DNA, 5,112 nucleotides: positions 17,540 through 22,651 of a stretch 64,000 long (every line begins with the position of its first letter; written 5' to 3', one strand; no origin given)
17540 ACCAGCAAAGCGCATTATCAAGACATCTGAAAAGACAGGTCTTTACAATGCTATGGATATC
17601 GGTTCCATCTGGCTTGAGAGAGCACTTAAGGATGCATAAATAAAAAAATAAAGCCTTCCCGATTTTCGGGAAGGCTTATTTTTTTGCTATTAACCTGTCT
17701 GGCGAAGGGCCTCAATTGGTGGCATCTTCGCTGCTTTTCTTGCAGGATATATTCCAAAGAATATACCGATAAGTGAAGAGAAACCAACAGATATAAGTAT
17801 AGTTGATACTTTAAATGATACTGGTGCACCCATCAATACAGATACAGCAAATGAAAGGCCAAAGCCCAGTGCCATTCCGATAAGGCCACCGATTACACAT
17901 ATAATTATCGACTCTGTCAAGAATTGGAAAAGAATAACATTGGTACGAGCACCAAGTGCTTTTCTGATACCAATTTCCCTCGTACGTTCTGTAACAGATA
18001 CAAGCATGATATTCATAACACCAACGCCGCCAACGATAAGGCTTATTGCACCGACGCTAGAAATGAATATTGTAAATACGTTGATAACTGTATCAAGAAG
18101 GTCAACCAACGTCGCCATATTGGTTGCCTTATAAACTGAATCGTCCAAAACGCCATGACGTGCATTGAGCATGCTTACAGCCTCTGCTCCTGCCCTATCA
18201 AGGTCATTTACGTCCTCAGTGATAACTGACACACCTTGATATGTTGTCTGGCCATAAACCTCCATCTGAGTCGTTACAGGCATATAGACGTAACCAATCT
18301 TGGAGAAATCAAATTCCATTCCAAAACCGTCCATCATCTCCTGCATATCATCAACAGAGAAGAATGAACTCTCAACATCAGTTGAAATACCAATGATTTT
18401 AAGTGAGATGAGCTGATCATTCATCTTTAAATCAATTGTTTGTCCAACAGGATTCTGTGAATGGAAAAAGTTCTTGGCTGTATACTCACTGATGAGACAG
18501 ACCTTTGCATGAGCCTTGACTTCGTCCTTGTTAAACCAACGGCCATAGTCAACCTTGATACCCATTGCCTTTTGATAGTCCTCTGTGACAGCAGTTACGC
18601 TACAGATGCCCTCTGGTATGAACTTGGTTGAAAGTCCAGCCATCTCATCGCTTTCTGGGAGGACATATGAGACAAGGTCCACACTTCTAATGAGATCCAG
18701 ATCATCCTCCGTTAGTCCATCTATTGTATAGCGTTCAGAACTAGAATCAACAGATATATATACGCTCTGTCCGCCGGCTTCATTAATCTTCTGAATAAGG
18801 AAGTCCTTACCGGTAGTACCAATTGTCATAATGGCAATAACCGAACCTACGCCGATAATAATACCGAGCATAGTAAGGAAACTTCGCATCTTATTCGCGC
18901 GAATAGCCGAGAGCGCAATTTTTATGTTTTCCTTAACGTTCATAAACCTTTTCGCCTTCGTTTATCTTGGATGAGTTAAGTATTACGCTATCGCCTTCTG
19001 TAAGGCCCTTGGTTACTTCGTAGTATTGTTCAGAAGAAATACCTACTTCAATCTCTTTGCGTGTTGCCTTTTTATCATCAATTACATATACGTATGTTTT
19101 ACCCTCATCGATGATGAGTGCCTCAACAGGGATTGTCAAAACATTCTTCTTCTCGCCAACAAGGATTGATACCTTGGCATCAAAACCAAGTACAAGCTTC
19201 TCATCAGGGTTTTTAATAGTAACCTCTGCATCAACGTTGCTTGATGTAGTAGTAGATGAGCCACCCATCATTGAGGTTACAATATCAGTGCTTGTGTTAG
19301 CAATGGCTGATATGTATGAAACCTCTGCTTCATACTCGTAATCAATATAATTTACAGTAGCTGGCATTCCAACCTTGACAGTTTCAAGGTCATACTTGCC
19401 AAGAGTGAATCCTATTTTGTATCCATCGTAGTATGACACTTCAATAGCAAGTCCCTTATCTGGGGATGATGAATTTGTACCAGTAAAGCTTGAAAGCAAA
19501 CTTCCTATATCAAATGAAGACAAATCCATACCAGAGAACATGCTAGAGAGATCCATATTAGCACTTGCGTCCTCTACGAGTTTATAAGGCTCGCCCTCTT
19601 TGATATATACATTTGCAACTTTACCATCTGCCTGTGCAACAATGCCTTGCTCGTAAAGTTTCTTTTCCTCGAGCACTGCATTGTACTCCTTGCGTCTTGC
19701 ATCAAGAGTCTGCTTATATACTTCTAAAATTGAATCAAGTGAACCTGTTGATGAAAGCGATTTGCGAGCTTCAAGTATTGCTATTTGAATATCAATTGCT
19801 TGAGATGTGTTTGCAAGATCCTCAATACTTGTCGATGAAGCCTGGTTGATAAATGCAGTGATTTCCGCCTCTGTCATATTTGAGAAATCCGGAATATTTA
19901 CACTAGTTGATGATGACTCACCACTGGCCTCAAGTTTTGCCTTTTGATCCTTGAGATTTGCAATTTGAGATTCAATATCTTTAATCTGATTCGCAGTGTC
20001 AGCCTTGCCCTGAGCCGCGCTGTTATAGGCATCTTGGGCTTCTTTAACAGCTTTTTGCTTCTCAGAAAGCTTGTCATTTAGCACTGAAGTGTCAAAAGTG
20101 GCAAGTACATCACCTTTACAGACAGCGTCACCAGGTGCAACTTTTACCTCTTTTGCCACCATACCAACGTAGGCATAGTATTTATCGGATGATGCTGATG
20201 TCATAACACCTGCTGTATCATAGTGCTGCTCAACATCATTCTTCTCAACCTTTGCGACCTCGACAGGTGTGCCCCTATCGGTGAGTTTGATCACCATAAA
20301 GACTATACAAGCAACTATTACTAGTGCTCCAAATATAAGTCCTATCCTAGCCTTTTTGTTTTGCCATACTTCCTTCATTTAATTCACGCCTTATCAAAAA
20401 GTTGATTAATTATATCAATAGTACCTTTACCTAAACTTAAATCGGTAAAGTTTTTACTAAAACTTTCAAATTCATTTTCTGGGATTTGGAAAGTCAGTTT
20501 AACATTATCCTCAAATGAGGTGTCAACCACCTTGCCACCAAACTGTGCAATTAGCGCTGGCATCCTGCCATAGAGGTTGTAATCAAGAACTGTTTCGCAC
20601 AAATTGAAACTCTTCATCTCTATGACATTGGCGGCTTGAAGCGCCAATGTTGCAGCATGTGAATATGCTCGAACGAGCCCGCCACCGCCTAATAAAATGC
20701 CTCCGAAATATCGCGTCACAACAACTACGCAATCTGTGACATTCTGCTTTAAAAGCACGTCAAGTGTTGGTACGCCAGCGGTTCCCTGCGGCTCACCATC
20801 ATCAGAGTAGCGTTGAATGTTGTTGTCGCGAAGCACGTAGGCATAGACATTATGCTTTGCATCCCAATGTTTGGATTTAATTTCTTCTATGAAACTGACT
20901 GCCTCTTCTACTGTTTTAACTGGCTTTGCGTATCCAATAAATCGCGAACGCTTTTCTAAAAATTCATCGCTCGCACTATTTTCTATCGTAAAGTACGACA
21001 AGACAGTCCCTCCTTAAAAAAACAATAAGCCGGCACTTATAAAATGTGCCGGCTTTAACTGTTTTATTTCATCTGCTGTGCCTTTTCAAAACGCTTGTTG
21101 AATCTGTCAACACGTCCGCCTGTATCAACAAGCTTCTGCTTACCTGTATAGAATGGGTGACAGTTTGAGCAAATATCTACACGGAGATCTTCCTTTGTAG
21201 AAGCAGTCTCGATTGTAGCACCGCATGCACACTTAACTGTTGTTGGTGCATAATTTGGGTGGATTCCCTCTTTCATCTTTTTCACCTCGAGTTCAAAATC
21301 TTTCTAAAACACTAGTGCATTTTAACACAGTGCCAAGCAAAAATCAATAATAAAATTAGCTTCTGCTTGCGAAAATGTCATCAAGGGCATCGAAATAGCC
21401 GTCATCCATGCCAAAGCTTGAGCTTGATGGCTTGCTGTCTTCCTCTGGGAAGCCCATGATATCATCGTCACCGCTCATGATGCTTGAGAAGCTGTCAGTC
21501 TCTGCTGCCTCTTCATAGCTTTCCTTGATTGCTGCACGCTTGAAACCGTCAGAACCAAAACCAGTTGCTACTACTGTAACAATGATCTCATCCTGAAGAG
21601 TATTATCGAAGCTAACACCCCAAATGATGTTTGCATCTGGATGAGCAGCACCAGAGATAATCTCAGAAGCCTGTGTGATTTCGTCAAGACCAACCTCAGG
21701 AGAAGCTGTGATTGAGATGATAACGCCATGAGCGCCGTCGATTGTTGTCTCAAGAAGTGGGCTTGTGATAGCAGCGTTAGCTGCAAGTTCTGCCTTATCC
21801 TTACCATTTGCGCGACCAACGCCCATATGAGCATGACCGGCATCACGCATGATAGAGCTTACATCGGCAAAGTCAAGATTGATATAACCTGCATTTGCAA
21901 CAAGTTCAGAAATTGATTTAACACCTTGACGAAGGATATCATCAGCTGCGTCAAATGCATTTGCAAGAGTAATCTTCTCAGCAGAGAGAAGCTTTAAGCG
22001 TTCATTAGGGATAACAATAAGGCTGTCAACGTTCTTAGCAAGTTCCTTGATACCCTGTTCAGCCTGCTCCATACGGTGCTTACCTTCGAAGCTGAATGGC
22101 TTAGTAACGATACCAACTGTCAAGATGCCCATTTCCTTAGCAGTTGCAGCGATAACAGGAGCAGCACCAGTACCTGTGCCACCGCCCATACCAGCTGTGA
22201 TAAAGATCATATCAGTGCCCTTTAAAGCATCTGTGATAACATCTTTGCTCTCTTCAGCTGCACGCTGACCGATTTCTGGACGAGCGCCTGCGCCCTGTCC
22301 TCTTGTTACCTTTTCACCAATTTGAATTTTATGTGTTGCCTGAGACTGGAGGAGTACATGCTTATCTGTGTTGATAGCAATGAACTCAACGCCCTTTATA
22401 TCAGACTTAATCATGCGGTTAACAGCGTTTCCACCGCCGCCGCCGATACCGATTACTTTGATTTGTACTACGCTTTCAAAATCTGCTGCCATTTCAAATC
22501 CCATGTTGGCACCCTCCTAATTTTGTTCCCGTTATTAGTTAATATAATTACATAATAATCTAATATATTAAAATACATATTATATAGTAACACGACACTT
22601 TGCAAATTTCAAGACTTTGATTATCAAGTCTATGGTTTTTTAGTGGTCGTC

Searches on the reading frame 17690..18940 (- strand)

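Call 62: search_protein_families(library=pfam, proteins=[window:17690-18940:-], max_evalue=0.00001)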
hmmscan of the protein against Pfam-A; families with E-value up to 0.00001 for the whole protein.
window:17690-18940:- (416 aa): 2 families
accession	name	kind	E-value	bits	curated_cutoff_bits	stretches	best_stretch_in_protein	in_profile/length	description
PF12704.14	MacB_PCD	-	2.2e-34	120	27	1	20-254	1-204/207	MacB-like periplasmic core domain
PF02687.27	FtsX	-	9.5e-21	74.5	25.5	1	295-408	2-120/120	FtsX-like permease C-terminal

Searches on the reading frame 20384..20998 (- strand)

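Call 62: search_protein_families(library=pfam, proteins=[window:20384-20998:-], max_evalue=0.00001)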
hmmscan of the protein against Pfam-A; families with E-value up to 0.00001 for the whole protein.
window:20384-20998:- (204 aa): 2 families
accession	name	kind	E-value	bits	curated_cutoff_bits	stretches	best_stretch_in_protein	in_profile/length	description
PF01205.25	UPF0029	-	2.1e-39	134.2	27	1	16-120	1-107/107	Uncharacterized protein family UPF0029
PF09186.17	DUF1949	-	3.7e-13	49.6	23.7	1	138-190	3-55/56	Domain of unknown function (DUF1949)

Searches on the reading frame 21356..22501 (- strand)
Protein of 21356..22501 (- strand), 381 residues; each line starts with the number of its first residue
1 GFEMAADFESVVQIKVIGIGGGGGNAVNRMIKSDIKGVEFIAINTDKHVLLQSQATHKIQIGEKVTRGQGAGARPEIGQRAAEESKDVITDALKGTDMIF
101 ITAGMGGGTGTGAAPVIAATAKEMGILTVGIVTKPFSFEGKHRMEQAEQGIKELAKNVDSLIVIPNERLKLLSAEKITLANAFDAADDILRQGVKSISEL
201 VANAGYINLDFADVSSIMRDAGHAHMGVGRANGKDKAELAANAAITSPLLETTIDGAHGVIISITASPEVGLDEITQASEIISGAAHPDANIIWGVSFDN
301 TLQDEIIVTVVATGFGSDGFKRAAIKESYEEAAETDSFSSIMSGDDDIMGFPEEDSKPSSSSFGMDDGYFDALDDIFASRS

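Call 62: search_protein_families(library=pfam, proteins=[window:21356-22501:-], max_evalue=0.00001)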
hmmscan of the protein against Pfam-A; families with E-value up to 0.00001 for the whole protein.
window:21356-22501:- (381 aa): 2 families
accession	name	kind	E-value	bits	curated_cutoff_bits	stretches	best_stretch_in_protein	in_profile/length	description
PF00091.31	Tubulin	-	7.1e-53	180.2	33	1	13-170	1-186/190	Tubulin/FtsZ family, GTPase domain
PF12327.13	FtsZ_C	-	1.1e-30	106.2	27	1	222-315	1-94/95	FtsZ family, C-terminal domain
